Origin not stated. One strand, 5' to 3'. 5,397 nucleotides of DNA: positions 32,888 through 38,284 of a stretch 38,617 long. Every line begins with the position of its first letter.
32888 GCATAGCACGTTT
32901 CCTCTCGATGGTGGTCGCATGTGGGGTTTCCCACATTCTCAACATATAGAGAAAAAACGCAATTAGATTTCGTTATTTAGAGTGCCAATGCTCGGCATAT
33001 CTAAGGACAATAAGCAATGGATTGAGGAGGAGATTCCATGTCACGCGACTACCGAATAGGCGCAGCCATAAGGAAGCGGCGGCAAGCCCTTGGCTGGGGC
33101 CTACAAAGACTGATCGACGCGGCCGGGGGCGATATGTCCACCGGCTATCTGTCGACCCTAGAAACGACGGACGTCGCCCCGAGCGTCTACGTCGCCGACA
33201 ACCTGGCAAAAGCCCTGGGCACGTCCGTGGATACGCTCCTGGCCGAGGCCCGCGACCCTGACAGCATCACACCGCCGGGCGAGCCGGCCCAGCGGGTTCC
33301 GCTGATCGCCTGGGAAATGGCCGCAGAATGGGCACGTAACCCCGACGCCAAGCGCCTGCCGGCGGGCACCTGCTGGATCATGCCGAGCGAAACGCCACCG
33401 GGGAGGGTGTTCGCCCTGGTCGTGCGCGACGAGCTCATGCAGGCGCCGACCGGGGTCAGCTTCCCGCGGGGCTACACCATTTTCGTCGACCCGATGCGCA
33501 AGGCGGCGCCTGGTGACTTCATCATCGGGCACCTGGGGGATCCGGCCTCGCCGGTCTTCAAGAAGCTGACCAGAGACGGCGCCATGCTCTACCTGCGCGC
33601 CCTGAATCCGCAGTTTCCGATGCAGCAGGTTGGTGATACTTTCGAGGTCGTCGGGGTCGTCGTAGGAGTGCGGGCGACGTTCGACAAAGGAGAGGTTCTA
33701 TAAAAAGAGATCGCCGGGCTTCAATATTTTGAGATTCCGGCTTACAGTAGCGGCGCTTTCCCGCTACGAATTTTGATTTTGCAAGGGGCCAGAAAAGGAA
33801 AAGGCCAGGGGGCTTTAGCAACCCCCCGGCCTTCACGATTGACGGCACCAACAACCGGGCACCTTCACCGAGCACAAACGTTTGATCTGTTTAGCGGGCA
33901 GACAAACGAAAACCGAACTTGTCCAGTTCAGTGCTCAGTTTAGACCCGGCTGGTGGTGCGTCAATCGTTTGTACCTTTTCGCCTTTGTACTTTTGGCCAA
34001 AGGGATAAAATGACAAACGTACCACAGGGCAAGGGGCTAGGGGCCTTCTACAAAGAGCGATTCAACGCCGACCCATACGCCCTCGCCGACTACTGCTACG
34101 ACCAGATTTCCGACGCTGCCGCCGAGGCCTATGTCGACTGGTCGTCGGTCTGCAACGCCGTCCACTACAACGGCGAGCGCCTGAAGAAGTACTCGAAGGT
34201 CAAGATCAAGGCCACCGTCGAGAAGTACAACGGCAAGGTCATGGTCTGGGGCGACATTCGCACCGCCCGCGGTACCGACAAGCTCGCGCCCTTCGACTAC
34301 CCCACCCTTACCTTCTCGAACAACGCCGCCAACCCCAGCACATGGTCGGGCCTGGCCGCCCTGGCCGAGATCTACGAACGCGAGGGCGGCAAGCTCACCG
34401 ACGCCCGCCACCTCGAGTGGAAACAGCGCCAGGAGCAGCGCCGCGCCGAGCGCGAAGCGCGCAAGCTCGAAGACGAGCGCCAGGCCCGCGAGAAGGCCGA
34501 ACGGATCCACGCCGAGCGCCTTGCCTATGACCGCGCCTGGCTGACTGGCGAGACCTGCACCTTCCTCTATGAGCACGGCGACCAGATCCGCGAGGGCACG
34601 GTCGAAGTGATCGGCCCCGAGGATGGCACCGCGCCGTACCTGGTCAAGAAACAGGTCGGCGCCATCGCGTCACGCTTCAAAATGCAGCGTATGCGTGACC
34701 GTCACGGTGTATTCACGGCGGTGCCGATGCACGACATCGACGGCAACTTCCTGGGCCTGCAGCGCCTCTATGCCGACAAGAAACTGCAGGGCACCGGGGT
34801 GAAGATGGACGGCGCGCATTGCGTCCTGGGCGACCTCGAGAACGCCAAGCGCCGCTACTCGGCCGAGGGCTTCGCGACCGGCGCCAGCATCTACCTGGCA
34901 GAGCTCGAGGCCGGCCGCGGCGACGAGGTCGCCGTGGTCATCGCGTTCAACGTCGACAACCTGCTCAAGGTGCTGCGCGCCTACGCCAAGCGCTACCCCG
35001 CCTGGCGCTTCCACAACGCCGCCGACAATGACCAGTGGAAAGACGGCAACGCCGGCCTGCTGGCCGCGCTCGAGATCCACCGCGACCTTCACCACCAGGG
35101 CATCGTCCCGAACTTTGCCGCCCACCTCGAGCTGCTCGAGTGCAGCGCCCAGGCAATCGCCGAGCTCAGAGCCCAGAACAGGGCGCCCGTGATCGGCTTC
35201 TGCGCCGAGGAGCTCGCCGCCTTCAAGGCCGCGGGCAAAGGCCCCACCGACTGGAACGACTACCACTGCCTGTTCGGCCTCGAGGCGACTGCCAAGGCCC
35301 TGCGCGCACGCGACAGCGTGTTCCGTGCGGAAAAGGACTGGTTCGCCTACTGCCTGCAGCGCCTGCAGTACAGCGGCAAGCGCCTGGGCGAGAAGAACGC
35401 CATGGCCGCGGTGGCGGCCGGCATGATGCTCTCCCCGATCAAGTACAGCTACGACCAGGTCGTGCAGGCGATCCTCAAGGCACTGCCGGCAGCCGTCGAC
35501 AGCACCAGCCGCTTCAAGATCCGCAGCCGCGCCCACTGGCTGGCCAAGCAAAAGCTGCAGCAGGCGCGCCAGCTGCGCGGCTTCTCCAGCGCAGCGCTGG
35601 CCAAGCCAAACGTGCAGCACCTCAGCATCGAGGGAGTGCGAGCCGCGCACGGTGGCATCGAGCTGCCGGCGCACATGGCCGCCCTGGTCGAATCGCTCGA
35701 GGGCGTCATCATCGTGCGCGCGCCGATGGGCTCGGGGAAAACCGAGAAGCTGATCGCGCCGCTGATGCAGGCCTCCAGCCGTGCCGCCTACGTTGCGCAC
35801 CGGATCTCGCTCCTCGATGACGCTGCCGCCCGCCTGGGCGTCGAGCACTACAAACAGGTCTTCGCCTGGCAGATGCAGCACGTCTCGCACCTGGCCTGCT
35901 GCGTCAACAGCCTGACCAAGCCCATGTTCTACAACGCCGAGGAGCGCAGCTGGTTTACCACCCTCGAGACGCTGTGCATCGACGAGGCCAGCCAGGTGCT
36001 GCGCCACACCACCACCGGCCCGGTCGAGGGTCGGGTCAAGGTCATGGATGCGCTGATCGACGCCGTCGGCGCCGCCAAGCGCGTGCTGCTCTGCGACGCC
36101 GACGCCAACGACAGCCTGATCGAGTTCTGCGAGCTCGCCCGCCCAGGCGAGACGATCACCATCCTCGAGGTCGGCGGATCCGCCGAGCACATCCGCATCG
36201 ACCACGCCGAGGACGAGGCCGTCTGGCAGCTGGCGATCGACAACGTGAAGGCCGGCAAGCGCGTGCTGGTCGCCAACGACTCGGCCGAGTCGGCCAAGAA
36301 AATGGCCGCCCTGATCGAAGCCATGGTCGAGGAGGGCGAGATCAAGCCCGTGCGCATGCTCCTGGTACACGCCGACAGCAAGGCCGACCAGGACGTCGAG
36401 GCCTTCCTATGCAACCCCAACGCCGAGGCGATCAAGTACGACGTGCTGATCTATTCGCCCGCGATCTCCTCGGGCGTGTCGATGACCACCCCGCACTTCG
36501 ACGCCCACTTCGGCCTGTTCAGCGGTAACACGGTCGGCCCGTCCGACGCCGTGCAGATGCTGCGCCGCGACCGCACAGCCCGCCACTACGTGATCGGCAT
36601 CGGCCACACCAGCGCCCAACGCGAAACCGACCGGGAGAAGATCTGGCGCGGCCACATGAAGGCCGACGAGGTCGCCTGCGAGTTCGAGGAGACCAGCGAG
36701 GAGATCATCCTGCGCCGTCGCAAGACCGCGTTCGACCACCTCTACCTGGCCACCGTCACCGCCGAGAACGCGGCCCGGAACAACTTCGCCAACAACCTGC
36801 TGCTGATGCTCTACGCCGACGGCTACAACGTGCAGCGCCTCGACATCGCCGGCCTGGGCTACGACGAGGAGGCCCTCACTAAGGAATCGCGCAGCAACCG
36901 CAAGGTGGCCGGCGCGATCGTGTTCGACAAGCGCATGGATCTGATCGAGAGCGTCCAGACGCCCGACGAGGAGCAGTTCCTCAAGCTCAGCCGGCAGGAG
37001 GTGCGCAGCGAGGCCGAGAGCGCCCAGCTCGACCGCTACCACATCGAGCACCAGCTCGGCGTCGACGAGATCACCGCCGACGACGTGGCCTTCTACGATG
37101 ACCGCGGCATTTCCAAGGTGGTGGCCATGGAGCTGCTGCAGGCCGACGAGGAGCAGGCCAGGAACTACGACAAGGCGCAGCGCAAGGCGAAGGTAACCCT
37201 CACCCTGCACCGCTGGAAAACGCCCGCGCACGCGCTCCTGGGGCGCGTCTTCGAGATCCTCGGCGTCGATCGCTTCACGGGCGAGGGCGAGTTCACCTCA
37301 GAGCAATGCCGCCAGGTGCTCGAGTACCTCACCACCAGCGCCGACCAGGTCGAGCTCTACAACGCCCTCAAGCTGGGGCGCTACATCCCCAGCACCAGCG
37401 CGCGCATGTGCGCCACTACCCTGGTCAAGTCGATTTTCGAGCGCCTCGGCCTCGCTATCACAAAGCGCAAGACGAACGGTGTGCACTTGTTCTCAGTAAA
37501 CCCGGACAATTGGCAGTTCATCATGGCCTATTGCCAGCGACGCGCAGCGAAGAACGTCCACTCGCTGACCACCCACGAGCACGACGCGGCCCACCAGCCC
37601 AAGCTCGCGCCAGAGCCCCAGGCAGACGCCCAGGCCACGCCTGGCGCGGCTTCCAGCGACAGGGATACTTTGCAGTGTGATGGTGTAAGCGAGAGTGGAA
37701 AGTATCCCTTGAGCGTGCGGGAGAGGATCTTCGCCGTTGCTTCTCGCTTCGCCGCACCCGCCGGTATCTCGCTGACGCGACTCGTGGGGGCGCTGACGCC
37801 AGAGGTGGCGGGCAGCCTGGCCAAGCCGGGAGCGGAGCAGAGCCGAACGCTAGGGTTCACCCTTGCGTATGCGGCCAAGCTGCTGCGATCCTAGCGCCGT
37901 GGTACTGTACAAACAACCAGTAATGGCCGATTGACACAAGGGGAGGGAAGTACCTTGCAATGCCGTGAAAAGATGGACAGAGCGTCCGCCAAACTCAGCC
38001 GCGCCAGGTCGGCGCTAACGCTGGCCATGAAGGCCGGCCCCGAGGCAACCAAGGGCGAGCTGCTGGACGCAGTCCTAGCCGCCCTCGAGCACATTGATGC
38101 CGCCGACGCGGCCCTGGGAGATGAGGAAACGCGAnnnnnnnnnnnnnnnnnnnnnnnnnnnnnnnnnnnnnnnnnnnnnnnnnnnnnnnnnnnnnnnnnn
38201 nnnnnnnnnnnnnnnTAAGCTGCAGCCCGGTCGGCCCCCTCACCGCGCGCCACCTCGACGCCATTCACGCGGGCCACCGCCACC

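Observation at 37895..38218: LexA-box-like site and orphan small ORF in the repA-tel locus: candidate SOS-controlled antirepressor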

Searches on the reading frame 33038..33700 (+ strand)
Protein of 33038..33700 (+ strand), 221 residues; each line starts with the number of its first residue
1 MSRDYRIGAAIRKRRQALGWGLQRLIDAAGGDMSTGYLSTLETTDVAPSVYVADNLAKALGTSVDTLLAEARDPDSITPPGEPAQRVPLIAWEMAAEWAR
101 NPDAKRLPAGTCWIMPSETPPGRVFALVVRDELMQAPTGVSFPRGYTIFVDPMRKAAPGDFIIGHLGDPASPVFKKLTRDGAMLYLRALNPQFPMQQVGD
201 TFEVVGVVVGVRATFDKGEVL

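Call 23: search_protein_families(library=pfam, proteins=[window:33038-33700:+], max_evalue=1)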
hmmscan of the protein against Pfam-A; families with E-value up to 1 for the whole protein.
window:33038-33700:+ (221 aa): 3 families
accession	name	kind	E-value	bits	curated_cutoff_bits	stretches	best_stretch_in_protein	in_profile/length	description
PF00717.28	Peptidase_S24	-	6.8e-13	48.8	23.3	1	106-209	21-116/116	Peptidase S24-like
PF13560.12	HTH_31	-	2.6e-06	28.1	27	1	7-66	2-60/64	Helix-turn-helix domain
PF01381.28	HTH_3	-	0.00098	19.6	23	1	11-66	1-54/55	Helix-turn-helix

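Call 24: search_protein_families(library=phrogs, proteins=[window:33038-33700:+], max_evalue=1)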
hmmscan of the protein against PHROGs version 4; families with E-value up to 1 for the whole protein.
window:33038-33700:+ (221 aa): 8 families
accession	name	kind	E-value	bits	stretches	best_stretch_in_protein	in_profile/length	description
phrog_4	-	transcription regulation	3.2e-28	99.8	1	6-212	136-336/400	transcriptional repressor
phrog_8558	-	unknown function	3.5e-24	86.3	1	112-214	9-110/114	-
phrog_5823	-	transcription regulation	0.00026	21.3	1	6-72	6-71/404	transcriptional regulator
phrog_8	-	transcription regulation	0.00032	21.3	1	7-75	77-143/346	transcriptional regulator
phrog_811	-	DNA, RNA and nucleotide metabolism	0.024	15.2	1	145-218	66-138/140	UmuD-like protein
phrog_7241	-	transcription regulation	0.066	14.3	1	11-68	66-121/122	transcriptional regulator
phrog_2439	-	transcription regulation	0.14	12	1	8-71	9-70/367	transcriptional regulator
phrog_2328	-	transcription regulation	0.17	12.7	1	7-81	16-87/128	transcriptional repressor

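Call 101: search_protein_families(library=ncbifam, proteins=[window:33038-33700:+], max_evalue=1)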
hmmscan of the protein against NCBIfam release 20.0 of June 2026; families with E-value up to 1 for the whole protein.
window:33038-33700:+ (221 aa): 7 families
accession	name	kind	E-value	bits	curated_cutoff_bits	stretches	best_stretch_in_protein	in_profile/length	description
NF006015.0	PRK08154.1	subfamily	0.00019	20.7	204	1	6-72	30-94/314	anaerobic benzoate catabolism transcriptional regulator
TIGR00498.1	lexA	equivalog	0.00073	19.2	110.95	1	146-212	134-199/203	transcriptional repressor LexA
NF010465.0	PRK13890.1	equivalog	0.0086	16.2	96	1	31-73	28-69/121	conjugal transfer protein TrbA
NF041677.1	trans_regClgR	equivalog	0.013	15.5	170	1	7-72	9-72/113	transcriptional regulator ClgR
NF041951.1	phage_RstR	subfamily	0.016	15.5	80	1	8-74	4-68/108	RstR family transcriptional repressor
NF007408.0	PRK09943.1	equivalog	0.11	12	211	1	7-76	8-75/185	HTH-type transcriptional regulator PuuR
TIGR03070.1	couple_hipB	subfamily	0.14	12.1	71.65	1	7-30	3-26/58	type II toxin-antitoxin system Y4mF family antitoxin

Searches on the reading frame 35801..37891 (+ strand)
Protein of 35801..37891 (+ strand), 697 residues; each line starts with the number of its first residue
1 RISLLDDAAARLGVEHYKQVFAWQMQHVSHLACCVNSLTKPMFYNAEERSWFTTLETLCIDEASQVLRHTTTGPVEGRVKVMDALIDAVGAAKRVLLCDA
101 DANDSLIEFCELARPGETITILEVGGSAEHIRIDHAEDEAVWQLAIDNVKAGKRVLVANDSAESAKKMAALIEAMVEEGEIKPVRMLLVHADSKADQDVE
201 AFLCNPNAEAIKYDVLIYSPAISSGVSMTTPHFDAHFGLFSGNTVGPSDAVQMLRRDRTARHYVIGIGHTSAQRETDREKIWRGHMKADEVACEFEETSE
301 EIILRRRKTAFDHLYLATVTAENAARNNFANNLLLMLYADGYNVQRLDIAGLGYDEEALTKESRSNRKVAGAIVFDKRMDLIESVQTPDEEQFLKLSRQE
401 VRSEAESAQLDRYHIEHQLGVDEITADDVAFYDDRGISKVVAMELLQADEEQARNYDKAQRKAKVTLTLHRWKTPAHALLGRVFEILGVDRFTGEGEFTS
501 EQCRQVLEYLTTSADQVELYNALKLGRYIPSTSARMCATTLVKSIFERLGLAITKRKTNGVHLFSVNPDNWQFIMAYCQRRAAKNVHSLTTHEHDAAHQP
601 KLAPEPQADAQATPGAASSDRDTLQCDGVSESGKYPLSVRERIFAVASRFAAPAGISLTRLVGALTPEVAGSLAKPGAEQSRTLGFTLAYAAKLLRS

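Call 28: find_related_loci(query=window:35801-37891:+, collection=genome_contigs, flank=6000)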
Query window:35801-37891:+ (697 aa) in genome_contigs; peptide patterns used: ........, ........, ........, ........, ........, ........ (x = any residue, [..] = any of these).
111 stretches matched a pattern; 2 encode a relative of the query (tblastn E <= 1e-3); 1 distinct loci.
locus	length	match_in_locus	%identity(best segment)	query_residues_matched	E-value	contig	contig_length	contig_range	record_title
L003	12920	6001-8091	99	1-697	0e+0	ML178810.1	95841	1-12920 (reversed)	Pseudomonas sp. HS-2 genomic scaffold Scaffold7, whole genome shotgun sequence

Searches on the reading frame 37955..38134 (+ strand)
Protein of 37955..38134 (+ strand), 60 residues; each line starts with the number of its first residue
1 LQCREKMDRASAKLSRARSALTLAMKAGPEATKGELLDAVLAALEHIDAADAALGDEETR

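Call 102: search_solved_structures(query=A9, max_evalue=1)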
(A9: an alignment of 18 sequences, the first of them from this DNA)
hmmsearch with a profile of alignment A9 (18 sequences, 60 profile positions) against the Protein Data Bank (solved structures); distinct sequences matched with E-value up to 1: 3.
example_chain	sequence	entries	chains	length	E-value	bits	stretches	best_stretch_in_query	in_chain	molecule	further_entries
7ueb_E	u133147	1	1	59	0.095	16.1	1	19-58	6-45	PscE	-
5h7c_A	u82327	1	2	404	0.27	14.7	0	24-49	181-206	Immunoglobulin G-binding protein A, DHR14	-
5hgc_A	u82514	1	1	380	0.58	13.6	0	16-49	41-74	Serpin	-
